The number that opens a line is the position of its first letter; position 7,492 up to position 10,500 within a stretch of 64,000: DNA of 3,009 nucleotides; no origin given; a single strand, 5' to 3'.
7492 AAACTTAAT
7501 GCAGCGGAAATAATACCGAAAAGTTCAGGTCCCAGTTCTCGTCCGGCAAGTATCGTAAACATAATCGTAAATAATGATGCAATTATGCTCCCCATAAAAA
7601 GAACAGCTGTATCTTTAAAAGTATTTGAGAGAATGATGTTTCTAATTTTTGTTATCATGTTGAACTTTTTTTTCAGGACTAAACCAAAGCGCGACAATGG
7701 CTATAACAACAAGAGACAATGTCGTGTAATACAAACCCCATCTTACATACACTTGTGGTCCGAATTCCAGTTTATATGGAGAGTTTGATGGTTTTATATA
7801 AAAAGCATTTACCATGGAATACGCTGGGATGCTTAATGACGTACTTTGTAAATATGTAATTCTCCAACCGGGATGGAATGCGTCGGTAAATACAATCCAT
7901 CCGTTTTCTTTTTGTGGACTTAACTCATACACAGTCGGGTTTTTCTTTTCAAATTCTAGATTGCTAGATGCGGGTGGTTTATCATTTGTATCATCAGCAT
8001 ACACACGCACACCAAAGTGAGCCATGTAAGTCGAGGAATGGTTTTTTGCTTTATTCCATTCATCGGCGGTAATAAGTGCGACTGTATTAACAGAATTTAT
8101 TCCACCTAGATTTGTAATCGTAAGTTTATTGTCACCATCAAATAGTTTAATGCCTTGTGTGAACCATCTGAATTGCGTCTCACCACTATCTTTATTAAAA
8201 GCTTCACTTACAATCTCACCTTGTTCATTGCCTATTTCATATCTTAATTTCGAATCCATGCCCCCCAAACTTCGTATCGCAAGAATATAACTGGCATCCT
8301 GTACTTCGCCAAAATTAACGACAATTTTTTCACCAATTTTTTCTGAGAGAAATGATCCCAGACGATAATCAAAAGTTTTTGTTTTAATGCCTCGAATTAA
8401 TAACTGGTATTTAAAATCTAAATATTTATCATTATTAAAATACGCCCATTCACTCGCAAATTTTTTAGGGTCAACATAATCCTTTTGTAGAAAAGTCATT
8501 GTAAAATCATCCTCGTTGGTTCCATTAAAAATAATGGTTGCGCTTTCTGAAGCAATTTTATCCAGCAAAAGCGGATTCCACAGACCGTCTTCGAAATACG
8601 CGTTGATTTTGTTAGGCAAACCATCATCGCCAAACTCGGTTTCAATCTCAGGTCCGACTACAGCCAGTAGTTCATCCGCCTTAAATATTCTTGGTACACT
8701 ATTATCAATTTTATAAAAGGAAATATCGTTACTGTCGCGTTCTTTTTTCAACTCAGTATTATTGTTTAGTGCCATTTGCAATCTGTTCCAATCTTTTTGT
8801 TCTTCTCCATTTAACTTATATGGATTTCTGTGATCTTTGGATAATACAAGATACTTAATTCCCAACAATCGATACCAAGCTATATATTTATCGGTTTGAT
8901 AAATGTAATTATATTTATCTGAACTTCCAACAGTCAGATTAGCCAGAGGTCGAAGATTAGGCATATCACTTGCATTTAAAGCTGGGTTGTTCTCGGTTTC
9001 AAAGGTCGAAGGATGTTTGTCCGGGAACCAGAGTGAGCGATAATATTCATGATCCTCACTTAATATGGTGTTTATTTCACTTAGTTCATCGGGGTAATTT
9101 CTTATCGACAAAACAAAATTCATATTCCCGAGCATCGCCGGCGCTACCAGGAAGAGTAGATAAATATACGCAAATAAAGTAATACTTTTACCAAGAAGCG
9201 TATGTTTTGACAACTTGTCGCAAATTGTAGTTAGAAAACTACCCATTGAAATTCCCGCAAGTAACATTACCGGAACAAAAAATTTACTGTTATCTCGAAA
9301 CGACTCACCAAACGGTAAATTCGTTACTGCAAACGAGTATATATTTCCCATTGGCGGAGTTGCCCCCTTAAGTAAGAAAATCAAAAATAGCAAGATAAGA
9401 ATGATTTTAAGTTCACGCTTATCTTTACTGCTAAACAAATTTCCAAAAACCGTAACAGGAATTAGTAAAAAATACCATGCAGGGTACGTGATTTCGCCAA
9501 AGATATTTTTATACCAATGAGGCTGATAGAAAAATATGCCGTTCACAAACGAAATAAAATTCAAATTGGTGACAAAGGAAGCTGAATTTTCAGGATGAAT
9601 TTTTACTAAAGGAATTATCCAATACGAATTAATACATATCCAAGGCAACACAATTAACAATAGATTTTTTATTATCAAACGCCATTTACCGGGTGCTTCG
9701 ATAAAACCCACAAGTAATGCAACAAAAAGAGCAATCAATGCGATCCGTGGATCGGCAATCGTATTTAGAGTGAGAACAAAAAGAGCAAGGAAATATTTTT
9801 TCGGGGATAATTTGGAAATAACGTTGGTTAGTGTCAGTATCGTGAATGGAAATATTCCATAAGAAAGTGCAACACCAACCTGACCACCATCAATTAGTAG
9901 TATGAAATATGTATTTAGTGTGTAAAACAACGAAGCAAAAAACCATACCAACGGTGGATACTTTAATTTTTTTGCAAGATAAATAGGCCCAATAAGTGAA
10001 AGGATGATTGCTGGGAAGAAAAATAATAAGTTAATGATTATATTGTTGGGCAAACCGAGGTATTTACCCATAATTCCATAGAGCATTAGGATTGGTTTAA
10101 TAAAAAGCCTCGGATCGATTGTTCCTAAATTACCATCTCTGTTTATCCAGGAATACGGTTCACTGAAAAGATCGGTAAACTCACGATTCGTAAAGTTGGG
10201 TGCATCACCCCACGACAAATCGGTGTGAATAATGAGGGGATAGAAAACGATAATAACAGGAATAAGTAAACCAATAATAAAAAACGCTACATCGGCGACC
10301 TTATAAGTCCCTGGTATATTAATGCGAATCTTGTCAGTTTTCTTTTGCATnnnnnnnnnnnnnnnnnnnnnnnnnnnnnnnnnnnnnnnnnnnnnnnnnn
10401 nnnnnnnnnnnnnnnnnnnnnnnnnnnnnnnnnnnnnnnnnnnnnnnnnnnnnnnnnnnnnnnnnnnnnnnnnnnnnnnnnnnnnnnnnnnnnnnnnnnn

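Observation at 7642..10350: Second giant (902-aa) polytopic membrane protein with a 480-aa extracytoplasmic domain, divergently paired with a YfhO-family gene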

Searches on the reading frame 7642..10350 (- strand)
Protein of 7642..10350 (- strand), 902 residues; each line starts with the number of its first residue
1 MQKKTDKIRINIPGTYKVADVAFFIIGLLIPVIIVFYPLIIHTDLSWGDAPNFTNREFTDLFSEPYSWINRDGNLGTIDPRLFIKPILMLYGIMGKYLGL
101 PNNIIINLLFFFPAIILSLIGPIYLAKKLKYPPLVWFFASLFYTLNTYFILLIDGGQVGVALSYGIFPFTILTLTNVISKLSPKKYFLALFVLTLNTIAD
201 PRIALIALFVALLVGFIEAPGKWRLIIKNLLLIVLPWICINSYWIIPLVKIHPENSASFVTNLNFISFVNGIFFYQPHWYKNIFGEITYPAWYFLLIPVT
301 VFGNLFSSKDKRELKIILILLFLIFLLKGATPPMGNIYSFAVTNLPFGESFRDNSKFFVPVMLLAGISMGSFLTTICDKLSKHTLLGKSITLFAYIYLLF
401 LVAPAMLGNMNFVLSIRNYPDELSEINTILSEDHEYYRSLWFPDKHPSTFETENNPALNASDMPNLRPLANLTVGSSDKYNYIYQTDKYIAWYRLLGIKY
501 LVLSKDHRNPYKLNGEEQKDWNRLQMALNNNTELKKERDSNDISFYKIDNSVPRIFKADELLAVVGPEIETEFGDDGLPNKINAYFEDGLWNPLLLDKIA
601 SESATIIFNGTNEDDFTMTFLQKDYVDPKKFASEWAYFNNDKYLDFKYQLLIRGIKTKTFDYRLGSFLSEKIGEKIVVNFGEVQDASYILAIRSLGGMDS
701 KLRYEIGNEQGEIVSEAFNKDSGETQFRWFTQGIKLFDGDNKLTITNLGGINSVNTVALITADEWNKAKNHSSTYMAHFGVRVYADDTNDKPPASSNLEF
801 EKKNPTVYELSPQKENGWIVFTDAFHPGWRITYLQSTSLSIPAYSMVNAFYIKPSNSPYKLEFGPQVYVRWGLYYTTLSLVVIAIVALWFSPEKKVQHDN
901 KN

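Call 4: search_protein_families(library=pfam, proteins=[window:7642-10350:-], max_evalue=0.01)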
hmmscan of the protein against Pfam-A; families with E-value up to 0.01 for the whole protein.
window:7642-10350:- (902 aa): 0 families

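Call 5: search_protein_families(library=pfam, proteins=[window:7642-10350:-], max_evalue=10)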
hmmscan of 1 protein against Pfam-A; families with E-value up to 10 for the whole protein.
window:7642-10350:- (902 aa): 1 family
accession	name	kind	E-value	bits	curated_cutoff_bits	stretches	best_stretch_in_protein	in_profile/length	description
PF17764.6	PriA_3primeBD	-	0.11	12.9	22.7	1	657-694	9-46/96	3'DNA-binding domain (3'BD)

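Call 6: search_protein_families(library=ncbifam, proteins=[window:7642-10350:-], max_evalue=10)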
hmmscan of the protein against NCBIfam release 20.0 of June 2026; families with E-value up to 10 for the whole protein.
window:7642-10350:- (902 aa): 1 family
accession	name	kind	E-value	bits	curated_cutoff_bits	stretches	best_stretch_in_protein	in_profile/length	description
NF053599.1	transp_MmpA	equivalog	9.7e-08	31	210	2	294-458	256-415/543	MmpA family trehalose lipid delivery protein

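Call 7: search_solved_structures(query=window:7642-10350:-, max_evalue=10)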
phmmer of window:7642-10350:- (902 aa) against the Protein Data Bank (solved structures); distinct sequences matched with E-value up to 10: 9.
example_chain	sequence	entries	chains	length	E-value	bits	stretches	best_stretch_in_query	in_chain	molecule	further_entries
9u5l_A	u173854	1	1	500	0.0008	20.7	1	545-638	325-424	4-alpha-glucanotransferase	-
1fp8_A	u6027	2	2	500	0.0051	18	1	548-631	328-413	4-ALPHA-GLUCANOTRANSFERASE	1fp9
1cwy_A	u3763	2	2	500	0.0051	18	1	548-631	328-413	AMYLOMALTASE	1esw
2x1i_A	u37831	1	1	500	0.027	15.6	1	545-623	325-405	4-ALPHA-GLUCANOTRANSFERASE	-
5jiw_A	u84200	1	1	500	0.046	14.8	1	548-631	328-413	4-alpha-glucanotransferase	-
2owc_A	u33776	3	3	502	0.19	12.8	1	548-631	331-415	4-alpha-glucanotransferase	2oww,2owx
4fnh_A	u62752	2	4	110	0.47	11.5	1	724-801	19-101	Heme-degrading monooxygenase isdI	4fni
1sqe_A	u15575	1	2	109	0.66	11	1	724-801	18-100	hypothetical protein PG130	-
2zdp_A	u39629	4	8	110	0.68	11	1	724-801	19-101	Heme-degrading monooxygenase isdI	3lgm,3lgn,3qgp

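Call 8: find_homologous_proteins(query=window:7642-10350:-)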
Query window:7642-10350:- (902 aa): 172 proteins with E <= 0.001 among 8000 candidates; the best 120 are listed.
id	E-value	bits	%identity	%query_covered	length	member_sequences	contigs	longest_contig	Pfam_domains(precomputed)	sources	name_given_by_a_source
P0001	0.0e+0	2063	100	100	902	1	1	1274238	-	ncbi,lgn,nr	ncbi:oligosaccharide repeat unit polymerase [Candidatus Woesebacteria bacterium]|nr:MAG: oligosaccha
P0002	5.8e-266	903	47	96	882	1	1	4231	-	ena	-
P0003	2.7e-238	812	44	97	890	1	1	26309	-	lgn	-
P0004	3.7e-234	798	43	97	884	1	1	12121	-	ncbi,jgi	-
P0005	2.7e-191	656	40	94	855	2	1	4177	-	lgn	-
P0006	1.1e-190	654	39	96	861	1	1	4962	-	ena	-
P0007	1.3e-189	650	38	97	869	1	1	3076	-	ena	-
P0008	4.1e-189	649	39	96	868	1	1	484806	-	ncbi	-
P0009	3.5e-182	626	37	96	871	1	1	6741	-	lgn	-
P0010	8.5e-182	625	36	97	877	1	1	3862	-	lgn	-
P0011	6.8e-181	622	38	96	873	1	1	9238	-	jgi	jgi:hypothetical protein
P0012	4.0e-180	619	39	96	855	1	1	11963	-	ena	-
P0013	6.9e-180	618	39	96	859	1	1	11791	-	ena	-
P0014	7.9e-180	618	38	97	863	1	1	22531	-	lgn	-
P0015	4.1e-179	616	39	97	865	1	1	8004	-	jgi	-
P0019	1.9e-175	604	36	97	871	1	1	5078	PF10131.16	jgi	-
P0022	2.4e-174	600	37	95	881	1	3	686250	-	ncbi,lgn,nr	ncbi:MAG: hypothetical protein HYU80_02220 [Candidatus Blackburnbacteria bacterium]|nr:hypothetical 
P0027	3.0e-167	576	37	96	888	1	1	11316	PF10131.16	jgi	jgi:hypothetical protein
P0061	5.8e-154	532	35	97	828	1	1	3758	PF10131.16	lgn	-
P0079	4.0e-148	513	35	97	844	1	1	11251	PF10131.16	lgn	-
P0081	9.1e-148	512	35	95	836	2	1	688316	-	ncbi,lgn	-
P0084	3.8e-147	510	34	96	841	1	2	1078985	-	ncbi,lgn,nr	ncbi:MAG: hypothetical protein HYV90_02985 [Candidatus Woesebacteria bacterium]|nr:MAG: hypothetical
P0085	8.2e-147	509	35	96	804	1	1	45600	PF10131.16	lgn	-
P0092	7.6e-145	502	35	96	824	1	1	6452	PF10131.16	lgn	-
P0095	8.5e-144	499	35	97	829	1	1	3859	PF10131.16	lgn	-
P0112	6.6e-137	476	34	95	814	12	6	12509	PF10131.16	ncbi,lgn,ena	-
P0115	5.0e-136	473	35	96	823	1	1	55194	PF10131.16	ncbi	ncbi:6-pyruvoyl-tetrahydropterin synthase-related protein [Patescibacteria group bacterium]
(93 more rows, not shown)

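Call 11: search_solved_structures(query=A1, max_evalue=10)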
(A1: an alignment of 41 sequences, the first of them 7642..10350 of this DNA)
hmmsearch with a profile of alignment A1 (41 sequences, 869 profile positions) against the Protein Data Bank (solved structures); distinct sequences matched with E-value up to 10: 9.
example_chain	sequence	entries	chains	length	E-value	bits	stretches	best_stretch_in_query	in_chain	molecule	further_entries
8j3y_A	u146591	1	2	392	0.021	15.8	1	653-725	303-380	Putative polysaccharide-binding protein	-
8j3x_A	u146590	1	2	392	0.021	15.8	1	653-725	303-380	Putative polysaccharide-binding protein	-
7qfl_A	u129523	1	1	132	0.039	14.9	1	700-780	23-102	S-layer protein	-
8bt9_A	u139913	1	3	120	0.088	13.7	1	703-780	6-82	S-layer protein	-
9rpl_A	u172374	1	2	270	0.29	12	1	694-779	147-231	S-layer protein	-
8zvk_A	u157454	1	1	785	0.39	11.6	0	655-731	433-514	AaBgIC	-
5g56_A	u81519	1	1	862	1.1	10.1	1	654-784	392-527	CARBOHYDRATE BINDING FAMILY 6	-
2y8k_A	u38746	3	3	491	1.4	9.7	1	654-738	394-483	CARBOHYDRATE BINDING FAMILY 6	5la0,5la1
5la2_A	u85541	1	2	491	1.4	9.7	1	654-738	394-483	Carbohydrate binding family 6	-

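Call 13: search_protein_families(library=pfam, alignment_id=A1, max_evalue=0.01)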
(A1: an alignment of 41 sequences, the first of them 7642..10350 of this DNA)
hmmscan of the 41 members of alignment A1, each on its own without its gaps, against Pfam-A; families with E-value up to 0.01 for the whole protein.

A. member 1, window:7642-10350:- (902 aa): 0 families

B. families by the number of members that match (of 41 scanned): 2 families
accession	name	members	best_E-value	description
PF10131.15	PTPS_related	12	3.3e-09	6-pyruvoyl-tetrahydropterin synthase related domain; membrane protein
PF11926.13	DUF3444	1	0.0082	Domain of unknown function (DUF3444)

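Call 23: find_encoding_contigs(protein=P0022, flank=10000, max_places=2)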
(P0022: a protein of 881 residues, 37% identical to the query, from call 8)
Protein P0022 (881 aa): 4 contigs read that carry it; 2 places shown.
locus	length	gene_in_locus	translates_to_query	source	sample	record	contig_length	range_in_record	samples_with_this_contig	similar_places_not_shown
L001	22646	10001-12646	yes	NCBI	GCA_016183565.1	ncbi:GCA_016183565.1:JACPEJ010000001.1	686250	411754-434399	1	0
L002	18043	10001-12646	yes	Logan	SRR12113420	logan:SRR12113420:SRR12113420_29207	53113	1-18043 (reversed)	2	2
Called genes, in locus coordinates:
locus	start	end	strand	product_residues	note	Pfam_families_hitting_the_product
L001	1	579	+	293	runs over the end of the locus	PF01209:Ubie_methyltran (weak), PF13489:Methyltransf_23, PF05175:MTS (weak), PF13649:Methyltransf_25, PF13847:Methyltransf_31, PF08241:Methyltransf_11, PF08242:Methyltransf_12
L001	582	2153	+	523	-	-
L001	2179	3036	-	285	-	PF00534:Glycos_transf_1, PF13692:Glyco_trans_1_4, PF00534:Glycos_transf_1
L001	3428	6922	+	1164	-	-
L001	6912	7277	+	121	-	-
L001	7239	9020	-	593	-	-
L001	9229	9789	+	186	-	PF18915:DUF5667 (weak)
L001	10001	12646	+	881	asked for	-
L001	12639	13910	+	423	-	PF01943:Polysacc_synt, PF13440:Polysacc_synt_3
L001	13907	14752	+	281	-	PF00535:Glycos_transf_2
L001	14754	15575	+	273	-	PF07021:MetW, PF13489:Methyltransf_23, PF13847:Methyltransf_31, PF08241:Methyltransf_11, PF08242:Methyltransf_12, PF13649:Methyltransf_25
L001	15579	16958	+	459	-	-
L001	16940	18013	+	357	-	PF13439:Glyco_transf_4 (weak), PF00534:Glycos_transf_1, PF13692:Glyco_trans_1_4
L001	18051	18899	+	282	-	PF00535:Glycos_transf_2, PF10111:Glyco_tranf_2_2, PF13641:Glyco_tranf_2_3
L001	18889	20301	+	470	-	PF13231:PMT_2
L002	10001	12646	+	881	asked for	-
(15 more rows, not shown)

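Call 24: find_encoding_contigs(protein=P0084, flank=10000, max_places=2)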
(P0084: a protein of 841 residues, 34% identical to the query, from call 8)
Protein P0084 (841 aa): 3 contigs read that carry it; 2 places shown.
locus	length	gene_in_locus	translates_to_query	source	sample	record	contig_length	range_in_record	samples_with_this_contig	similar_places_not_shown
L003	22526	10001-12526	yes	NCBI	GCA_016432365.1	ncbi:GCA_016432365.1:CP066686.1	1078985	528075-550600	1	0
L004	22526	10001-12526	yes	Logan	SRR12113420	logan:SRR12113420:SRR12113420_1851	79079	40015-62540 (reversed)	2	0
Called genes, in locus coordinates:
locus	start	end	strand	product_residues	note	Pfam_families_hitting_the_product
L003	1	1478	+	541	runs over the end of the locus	-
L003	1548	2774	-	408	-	PF00534:Glycos_transf_1, PF13692:Glyco_trans_1_4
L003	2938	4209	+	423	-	PF02254:TrkA_N (faint), PF03446:NAD_binding_2 (weak), PF03721:UDPG_MGDP_dh_N, PF00984:UDPG_MGDP_dh, PF03720:UDPG_MGDP_dh_C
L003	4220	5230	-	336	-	PF01073:3Beta_HSD (weak), PF01370:Epimerase, PF02719:Polysacc_synt_2 (faint), PF04321:RmlD_sub_bind (faint), PF07993:NAD_binding_4 (faint), PF13460:NAD_binding_10, PF16363:GDP_Man_Dehyd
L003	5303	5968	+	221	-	PF13489:Methyltransf_23, PF05401:NodS (weak), PF08241:Methyltransf_11, PF08242:Methyltransf_12, PF13649:Methyltransf_25, PF13847:Methyltransf_31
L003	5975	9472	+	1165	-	-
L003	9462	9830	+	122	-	-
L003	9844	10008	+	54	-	-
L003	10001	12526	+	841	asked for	-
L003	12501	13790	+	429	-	PF01943:Polysacc_synt, PF13440:Polysacc_synt_3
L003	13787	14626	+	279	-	PF00535:Glycos_transf_2, PF10111:Glyco_tranf_2_2 (weak)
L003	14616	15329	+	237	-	PF13489:Methyltransf_23, PF07021:MetW, PF13847:Methyltransf_31, PF08241:Methyltransf_11, PF08242:Methyltransf_12, PF13649:Methyltransf_25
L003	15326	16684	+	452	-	PF13231:PMT_2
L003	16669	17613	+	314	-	PF13439:Glyco_transf_4 (faint), PF00534:Glycos_transf_1, PF13692:Glyco_trans_1_4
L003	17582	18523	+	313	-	PF01073:3Beta_HSD, PF01370:Epimerase, PF02719:Polysacc_synt_2, PF04321:RmlD_sub_bind, PF07993:NAD_binding_4 (faint), PF16363:GDP_Man_Dehyd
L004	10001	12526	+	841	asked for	-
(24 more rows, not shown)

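Call 25: predict_structure(alignment_id=A1)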
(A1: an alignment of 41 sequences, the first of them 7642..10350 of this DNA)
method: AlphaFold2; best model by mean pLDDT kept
length: 902 residues; sequences in the alignment: 41
mean_pLDDT: 87.2   pTM: 0.87
mean pLDDT of the five models: 87.2, 87.1, 85.6, 84.6, 84.2
residues with pLDDT >= 90: 524; 70-90: 293; 50-70: 54; < 50: 31
segments of 3 or more residues with pLDDT < 50: 1-15, 255-262, 897-902
pLDDT, mean of each block of 10 residues (from residue 1): 33 59 92 92 71 84 89 86 91 93 91 97 95 96 94 90 97 95 94 96 94 92 94 96 92 49 70 77 70 92 90 93 89 81 65 82 97 92 83 94 87 77 89 93 88 92 88 75 87 95 82 79 90 87 89 93 91 84 92 88 90 93 87 90 87 87 91 95 92 91 95 82 85 93 95 94 96 94 64 79 95 91 95 91 95 92 96 96 93 56 36
secondary structure, 60 per line:
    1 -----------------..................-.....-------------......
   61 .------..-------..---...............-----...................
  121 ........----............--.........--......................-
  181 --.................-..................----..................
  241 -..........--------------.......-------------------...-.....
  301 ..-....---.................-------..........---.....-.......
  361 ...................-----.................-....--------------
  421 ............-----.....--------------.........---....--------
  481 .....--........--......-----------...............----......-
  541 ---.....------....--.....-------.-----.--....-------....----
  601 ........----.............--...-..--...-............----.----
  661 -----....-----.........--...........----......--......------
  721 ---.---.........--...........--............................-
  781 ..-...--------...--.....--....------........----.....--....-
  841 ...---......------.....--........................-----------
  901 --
elements in order (helices of 4 or more, strands of 3 or more residues): H18-35 H37-41 H55-61 H82-96 H102-128 H133-144 H147-155 H158-179 H183-199 H201-218 H223-240 H242-251 H266-272 H296-302 H304-307 H311-327 H335-344 H348-352 H354-379 H385-401 H403-406 H421-432 E438-442 E457-459 H460-465 H469-472 H481-485 H488-495 E498-503 H515-529 E534-539 E544-548 E555-558 E561-565 E582-585 H593-596 E604-608 H613-624 E636-638 H640-651 E666-669 E675-683 E686-696 E701-706 E709-714 E728-736 E739-749 E752-761 H762-779 E795-797 E800-804 E807-810 E817-824 E829-833 E836-839 E841-843 E847-852 E859-863 H866-889
